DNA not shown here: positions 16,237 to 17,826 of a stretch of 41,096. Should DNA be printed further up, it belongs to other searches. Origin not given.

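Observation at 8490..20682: LacI-controlled nine-gene operon joining two MmgE/PrpD enzymes, an EPSP-synthase-fold enzyme and an Opp-type importer, with a divergent DASS-like permease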

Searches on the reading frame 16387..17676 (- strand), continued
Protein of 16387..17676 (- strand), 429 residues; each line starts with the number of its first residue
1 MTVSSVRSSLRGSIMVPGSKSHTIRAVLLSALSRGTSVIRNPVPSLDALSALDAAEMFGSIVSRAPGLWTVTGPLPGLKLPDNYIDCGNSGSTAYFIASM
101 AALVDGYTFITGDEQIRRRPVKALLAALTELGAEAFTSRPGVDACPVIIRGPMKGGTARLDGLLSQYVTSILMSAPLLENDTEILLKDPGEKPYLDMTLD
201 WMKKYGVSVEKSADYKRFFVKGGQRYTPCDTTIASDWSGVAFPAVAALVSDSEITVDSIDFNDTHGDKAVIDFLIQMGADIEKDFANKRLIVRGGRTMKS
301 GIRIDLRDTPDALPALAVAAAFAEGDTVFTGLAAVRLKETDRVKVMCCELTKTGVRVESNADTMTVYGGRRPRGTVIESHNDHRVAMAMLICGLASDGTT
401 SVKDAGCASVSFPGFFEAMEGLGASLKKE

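Call 58: search_protein_families(library=pfam, proteins=[L007:653-1888:+, L007:1907-2605:+, L007:2615-3343:+, L007:3977-4780:+, L007:8993-9739:+, L007:11364-12254:-, L007:16170-16988:+, L007:17901-18908:+, L007:18997-20433:+, L047:2-649:+], max_evalue=0.00001)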
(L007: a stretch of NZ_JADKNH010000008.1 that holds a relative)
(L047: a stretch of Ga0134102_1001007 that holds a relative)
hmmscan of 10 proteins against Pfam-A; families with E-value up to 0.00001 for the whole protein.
L007:653-1888:+ (411 aa): 2 families
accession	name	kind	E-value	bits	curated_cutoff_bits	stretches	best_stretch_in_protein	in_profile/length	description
PF01546.33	Peptidase_M20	-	4.9e-42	144.6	24.6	1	84-405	1-205/206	Peptidase family M20/M25/M40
PF07687.19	M20_dimer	-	2.5e-11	43.9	21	1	200-291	8-99/107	Peptidase dimerisation domain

L007:1907-2605:+ (232 aa): 1 family
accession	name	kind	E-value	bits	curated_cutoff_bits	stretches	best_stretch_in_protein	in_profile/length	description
PF16481.10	DUF5058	-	3.4e-57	194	28.2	1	7-221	2-222/222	Domain of unknown function (DUF5058)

L007:2615-3343:+ (242 aa): 0 families

L007:3977-4780:+ (267 aa): 1 family
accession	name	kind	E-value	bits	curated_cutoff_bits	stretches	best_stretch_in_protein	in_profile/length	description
PF01261.30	AP_endonuc_2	-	5e-18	66.1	31.1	1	23-241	3-230/249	Xylose isomerase-like TIM barrel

L007:8993-9739:+ (248 aa): 2 families
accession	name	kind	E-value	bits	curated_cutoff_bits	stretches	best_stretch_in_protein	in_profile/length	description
PF01614.24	IclR_C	-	2.8e-27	95.8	24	1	85-238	7-173/174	Bacterial transcriptional regulator IclR C-terminal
PF09339.16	HTH_IclR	-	2.4e-13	50.1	22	1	11-61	1-51/52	IclR helix-turn-helix domain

L007:11364-12254:- (296 aa): 2 families
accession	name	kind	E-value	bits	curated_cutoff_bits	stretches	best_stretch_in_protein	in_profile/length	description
PF03466.25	LysR_substrate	-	1.2e-26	93.8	28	1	104-289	16-206/209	LysR substrate binding domain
PF00126.33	HTH_1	-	1.8e-17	63.4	26.6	1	10-66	3-59/60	Bacterial regulatory helix-turn-helix protein, lysR family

L007:16170-16988:+ (272 aa): 3 families
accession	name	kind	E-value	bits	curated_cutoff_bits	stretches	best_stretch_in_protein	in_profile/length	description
PF01202.28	SKI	-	1.6e-48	165.3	22.1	1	99-256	1-158/159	Shikimate kinase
PF01817.26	CM_2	-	1.5e-14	54.4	27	1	7-84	1-79/80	Chorismate mutase type II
PF13238.12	AAA_18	-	1.7e-10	41.8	29.4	1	93-206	1-113/128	AAA domain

L007:17901-18908:+ (335 aa): 1 family
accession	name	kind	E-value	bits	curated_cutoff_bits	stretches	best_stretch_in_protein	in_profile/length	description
PF13556.12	HTH_30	-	1.1e-18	67.2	27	1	275-328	3-56/59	PucR C-terminal helix-turn-helix domain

L007:18997-20433:+ (478 aa): 1 family
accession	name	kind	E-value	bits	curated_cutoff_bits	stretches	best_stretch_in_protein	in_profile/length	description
PF00232.24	Glyco_hydro_1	-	3.3e-156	520.7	22.6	1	42-474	9-451/453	Glycosyl hydrolase family 1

L047:2-649:+ (215 aa): 1 family
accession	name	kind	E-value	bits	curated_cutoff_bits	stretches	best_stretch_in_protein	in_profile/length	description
PF03466.25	LysR_substrate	-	7e-43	146.9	28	1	4-207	4-206/209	LysR substrate binding domain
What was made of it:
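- L007 carries a chorismate-mutase/shikimate-kinase fusion in the same island (call 58).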

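Call 61: search_protein_families(library=pfam, proteins=[L047:769-1635:+, L047:1643-2431:+, L047:12523-13701:-, L047:13853-14686:-, L047:14854-15318:+, L047:15429-16886:+, L047:16916-17737:+, L047:17750-19567:+, L047:19571-20500:+, L047:20628-21287:-], max_evalue=0.00001)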
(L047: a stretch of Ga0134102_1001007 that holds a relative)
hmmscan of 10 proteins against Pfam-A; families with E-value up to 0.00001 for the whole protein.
L047:769-1635:+ (288 aa): 2 families
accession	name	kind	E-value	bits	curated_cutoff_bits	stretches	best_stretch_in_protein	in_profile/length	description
PF08501.16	Shikimate_dh_N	-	3.7e-25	88.4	27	1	13-95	1-83/83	Shikimate dehydrogenase substrate binding domain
PF18317.6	SDH_C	-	5.6e-14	52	25.8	1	252-282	1-31/31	Shikimate 5'-dehydrogenase C-terminal domain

L047:1643-2431:+ (262 aa): 1 family
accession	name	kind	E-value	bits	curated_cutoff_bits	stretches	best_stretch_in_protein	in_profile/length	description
PF01487.21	DHquinase_I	-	4.1e-72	243.5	22.2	1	25-252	1-230/230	Type I 3-dehydroquinase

L047:12523-13701:- (392 aa): 1 family
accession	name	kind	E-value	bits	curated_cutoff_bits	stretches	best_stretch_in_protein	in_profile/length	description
PF01264.26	Chorismate_synt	-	2.4e-110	368.7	27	1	36-374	13-327/327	Chorismate synthase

L047:13853-14686:- (277 aa): 1 family
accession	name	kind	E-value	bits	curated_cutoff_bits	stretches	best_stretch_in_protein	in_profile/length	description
PF00037.32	Fer4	-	4.3e-06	26.7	21.1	1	212-231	5-24/24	4Fe-4S binding domain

L047:14854-15318:+ (154 aa): 4 families
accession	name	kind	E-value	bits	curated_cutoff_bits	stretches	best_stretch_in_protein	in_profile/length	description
PF00583.31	Acetyltransf_1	-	3.5e-10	40.6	20.7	1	43-142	21-116/116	Acetyltransferase (GNAT) family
PF13527.13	Acetyltransf_9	-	2.2e-08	34.6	25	1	4-144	2-126/127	Acetyltransferase (GNAT) domain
PF13508.13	Acetyltransf_7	-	3.1e-08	34.3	27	1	58-144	6-84/84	Acetyltransferase (GNAT) domain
PF08445.16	FR47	-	1.5e-07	31.8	22.1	1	88-145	21-80/86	FR47-like protein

L047:15429-16886:+ (485 aa): 1 family
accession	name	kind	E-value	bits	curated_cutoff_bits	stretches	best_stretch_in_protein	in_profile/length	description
PF00171.27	Aldedh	-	7.7e-18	64.7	23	1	24-284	27-289/461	Aldehyde dehydrogenase family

L047:16916-17737:+ (273 aa): 1 family
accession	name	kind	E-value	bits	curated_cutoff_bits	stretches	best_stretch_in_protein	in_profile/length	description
PF01261.30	AP_endonuc_2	-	2.7e-14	53.9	31.1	1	23-243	3-231/249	Xylose isomerase-like TIM barrel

L047:17750-19567:+ (605 aa): 3 families
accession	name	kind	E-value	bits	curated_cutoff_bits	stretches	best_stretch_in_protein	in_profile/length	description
PF02776.23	TPP_enzyme_N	-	9.2e-40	135.6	26.8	1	6-115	4-114/119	Thiamine pyrophosphate enzyme, N-terminal TPP binding domain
PF02775.26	TPP_enzyme_C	-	8.1e-38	130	21.9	1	404-557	1-151/151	Thiamine pyrophosphate enzyme, C-terminal TPP binding domain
PF00205.28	TPP_enzyme_M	-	1.1e-36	126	30.4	1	201-339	2-137/137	Thiamine pyrophosphate enzyme, central domain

L047:19571-20500:+ (309 aa): 1 family
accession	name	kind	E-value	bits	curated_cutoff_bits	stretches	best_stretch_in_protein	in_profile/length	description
PF00682.25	HMGL-like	-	1.6e-53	182.2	29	1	11-283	2-260/260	HMGL-like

L047:20628-21287:- (219 aa): 2 families
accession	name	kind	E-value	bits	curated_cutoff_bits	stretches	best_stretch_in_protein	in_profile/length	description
PF00528.27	BPD_transp_1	-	3.1e-13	50.3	26.4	1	15-206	2-174/184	Binding-protein-dependent transport system inner membrane component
PF07670.19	Gate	-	4.7e-07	30.7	29.6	1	43-163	2-99/104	Nucleoside recognition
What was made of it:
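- It does not explain why the Opp, DASS and LacI scaffold occurs with AroE, AroD and AroC and no PrpD in L047 (call 61).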

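Call 68: search_protein_families(library=ncbifam, proteins=[L047:769-1635:+, L037:6997-8025:+, L001:722-1909:+, L001:7339-8601:+, L001:12391-13758:+], max_evalue=1e-10)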
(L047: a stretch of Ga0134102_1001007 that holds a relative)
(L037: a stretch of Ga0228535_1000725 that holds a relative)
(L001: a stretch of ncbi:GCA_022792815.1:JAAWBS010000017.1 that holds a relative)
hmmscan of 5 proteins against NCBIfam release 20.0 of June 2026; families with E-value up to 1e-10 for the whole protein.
L047:769-1635:+ (288 aa): 17 families
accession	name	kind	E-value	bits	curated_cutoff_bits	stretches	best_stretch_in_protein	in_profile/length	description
NF001319.0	PRK00258.3-3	equivalog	7.5e-75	251.5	252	1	4-287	2-276/279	shikimate dehydrogenase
NF009200.0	PRK12548.1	subfamily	1.7e-74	250.8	432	1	3-280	4-286/289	shikimate dehydrogenase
NF001313.0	PRK00258.2-1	equivalog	4.3e-74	249.6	431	1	4-282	5-287/290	shikimate dehydrogenase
TIGR00507.1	aroE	equivalog_domain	1e-69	234.7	200.2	1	10-283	2-267/270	shikimate dehydrogenase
NF001314.0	PRK00258.2-2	equivalog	1.4e-66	224.5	248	1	3-285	2-288/290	shikimate dehydrogenase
NF001315.0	PRK00258.2-4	equivalog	4.7e-66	222.9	413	1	3-283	2-281/284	shikimate dehydrogenase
NF009201.0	PRK12549.1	subfamily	1.6e-63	214.5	235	1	6-286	5-285/286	shikimate dehydrogenase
NF001322.0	PRK00258.3-6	equivalog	1.9e-60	204.5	285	1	9-282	6-264/272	shikimate dehydrogenase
NF001312.0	PRK00258.1-4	equivalog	6e-58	196.4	295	1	5-284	6-281/285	shikimate dehydrogenase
NF009390.0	PRK12749.1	equivalog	2e-54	185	349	1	7-280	6-283/288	quinate/shikimate dehydrogenase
NF001310.0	PRK00258.1-2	equivalog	9.6e-50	169.3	221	1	11-279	5-271/279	shikimate dehydrogenase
NF001311.0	PRK00258.1-3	equivalog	1.6e-45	155.4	235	1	8-286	5-274/279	shikimate dehydrogenase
NF010631.0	PRK14027.1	equivalog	4.4e-39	134.5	515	1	9-284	5-283/283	quinate/shikimate dehydrogenase (NAD+)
NF001316.0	PRK00258.2-5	equivalog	1.3e-38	132.8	247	1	9-276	2-252/263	shikimate dehydrogenase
NF006802.0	PRK09310.1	equivalog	7.4e-37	127.2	598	1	5-269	212-455/477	bifunctional 3-dehydroquinate dehydratase/shikimate dehydrogenase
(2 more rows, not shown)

L037:6997-8025:+ (342 aa): 0 families

L001:722-1909:+ (395 aa): 52 families (the best 25 are shown)
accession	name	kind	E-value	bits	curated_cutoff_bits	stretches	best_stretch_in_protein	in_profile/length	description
TIGR04350.1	C_S_lyase_PatB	subfamily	4.7e-142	473.4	340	1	6-388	1-383/384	PatB family C-S lyase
NF004770.0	PRK06108.1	subfamily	2.7e-45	154.9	422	1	26-389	32-393/396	pyridoxal phosphate-dependent aminotransferase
NF041364.1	GntC_guanitoxin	equivalog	3.4e-40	138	415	1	68-386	40-355/356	guanitoxin biosynthesis PLP-dependent (S)-gamma-hydroxy-L-arginine cyclodehydratase GntC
TIGR01265.1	tyr_nico_aTase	subfamily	3.4e-38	131.7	292.45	1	68-390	76-401/403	tyrosine/nicotianamine family aminotransferase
TIGR01264.1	tyr_amTase_E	equivalog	3e-35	121.8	474.25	1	73-386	82-397/403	tyrosine transaminase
NF006756.0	PRK09276.1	subfamily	6.2e-33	114.3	507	1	31-387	32-385/387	LL-diaminopimelate aminotransferase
NF005855.0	PRK07777.1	equivalog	1.6e-32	113.3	553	1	68-388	68-388/391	pyridoxal phosphate-dependent aminotransferase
NF004975.0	PRK06348.1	equivalog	9.8e-32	110.4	549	1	26-385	25-380/384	pyridoxal phosphate-dependent aminotransferase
NF006229.0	PRK08361.1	equivalog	2.9e-30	105.6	624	1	33-390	36-390/391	aspartate aminotransferase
NF006230.0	PRK08363.1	equivalog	3.8e-30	105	534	1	41-390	44-394/398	alanine aminotransferase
NF005816.0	PRK07682.1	equivalog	5.8e-30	104.2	620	1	70-391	71-386/390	aminotransferase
NF041091.1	asp_aminotase_Arch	equivalog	7.7e-30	104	550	1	32-386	29-373/376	aspartate aminotransferase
TIGR03540.1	DapC_direct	equivalog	3.1e-29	102.1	593.25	1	31-386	30-382/383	LL-diaminopimelate aminotransferase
NF005817.0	PRK07683.1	equivalog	5.6e-29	101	575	1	28-391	26-384/387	aminotransferase A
NF005744.0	PRK07568.1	subfamily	5.8e-29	101.1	389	1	37-326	37-322/398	pyridoxal phosphate-dependent aminotransferase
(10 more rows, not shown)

L001:7339-8601:+ (420 aa): 0 families

L001:12391-13758:+ (455 aa): 26 families (the best 25 are shown)
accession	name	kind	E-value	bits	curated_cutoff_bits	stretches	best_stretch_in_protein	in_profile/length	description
NF005591.0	PRK07318.1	equivalog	1e-92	311.9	435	1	6-454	4-465/466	dipeptidase PepV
TIGR01887.1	dipeptidaselike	subfamily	3.1e-88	296.9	207.95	1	19-449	5-446/447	Sapep family Mn(2+)-dependent dipeptidase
TIGR01886.1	dipeptidase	equivalog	5.4e-66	223.3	632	1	11-454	8-465/466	dipeptidase PepV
NF005542.0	PRK07205.1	subfamily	5.2e-63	213.3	602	1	15-455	10-443/444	M20 family metallopeptidase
NF004809.0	PRK06156.1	equivalog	7.2e-49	167.2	438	1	17-454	100-568/573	dipeptidase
NF052477.1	3M3SH_dipept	exception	6.9e-45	153.8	1025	1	4-454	3-466/469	Cys-Gly-3M3SH dipeptidase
TIGR01910.1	DapE-ArgE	subfamily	3.9e-29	102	217.6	1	80-156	65-142/373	ArgE/DapE family deacylase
NF006399.0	PRK08651.1-2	equivalog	1.6e-23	83.4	381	1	79-136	66-125/405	succinyl-diaminopimelate desuccinylase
NF010589.0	PRK13983.1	equivalog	1.7e-23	83.2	333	1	80-157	86-164/409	M20 family metallo-hydrolase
NF006400.0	PRK08651.1-3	equivalog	2.1e-23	82.8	374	1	80-155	84-159/410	succinyl-diaminopimelate desuccinylase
TIGR01892.1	AcOrn-deacetyl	equivalog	6.5e-21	74.8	297.7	1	79-174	59-154/365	acetylornithine deacetylase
NF009555.0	PRK13004.1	equivalog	1.7e-20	73.3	321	0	64-159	53-149/399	YgeY family selenium metabolism-linked hydrolase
NF005710.0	PRK07522.1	subfamily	1.8e-18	66.9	412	1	77-163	67-151/391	acetylornithine deacetylase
NF005306.0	PRK06837.1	subfamily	1.7e-17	63.4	376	1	86-154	104-173/427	ArgE/DapE family deacylase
NF009558.0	PRK13013.1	equivalog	8.3e-17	60.9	428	1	70-156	77-162/429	acetylornithine deacetylase/succinyl-diaminopimelate desuccinylase family protein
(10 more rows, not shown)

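Call 76: search_solved_structures(query=L037:6997-8025:+, max_evalue=0.00001)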
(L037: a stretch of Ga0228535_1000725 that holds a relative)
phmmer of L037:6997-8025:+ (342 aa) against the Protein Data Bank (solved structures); distinct sequences matched with E-value up to 0.00001: 11.
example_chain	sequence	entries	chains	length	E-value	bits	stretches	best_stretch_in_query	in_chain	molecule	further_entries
4x9t_A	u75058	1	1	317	4.3e-41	144.7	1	27-298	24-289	Uncharacterized protein UPF0065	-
25hk_A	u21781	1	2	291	1.2e-39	140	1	28-295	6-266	Tripartite tricarboxylate transporter substrate binding protein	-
2f5x_A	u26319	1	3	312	1e-31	113.9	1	29-240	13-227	BugD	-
8hka_A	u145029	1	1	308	1.8e-28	103.2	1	33-289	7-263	Periplasmic terephthalate binding protein (TBP)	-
8hkb_A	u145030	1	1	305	2.2e-28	102.9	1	34-289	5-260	Periplasmic terephthalate binding protein (TBP)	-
8hk9_D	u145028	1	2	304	2.5e-28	102.7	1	34-289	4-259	Periplasmic terephthalate binding protein (TBP)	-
5oei_A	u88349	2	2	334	7.5e-28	101.1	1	27-245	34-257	Uncharacterized protein family UPF0065:Tat pathway signal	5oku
2dvz_A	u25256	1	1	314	1.9e-27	99.8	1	27-282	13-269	Putative exported protein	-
7ndr_A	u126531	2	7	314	6.5e-25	91.5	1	32-241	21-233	Tripartite tricarboxylate transporter substrate binding protein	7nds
2qpq_A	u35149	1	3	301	3.3e-23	85.9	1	30-283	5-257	protein Bug27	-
6hke_A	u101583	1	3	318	8.3e-21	78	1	30-282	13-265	Possible TctC subunit of the Tripartite Tricarboxylate Transport(TTT) Family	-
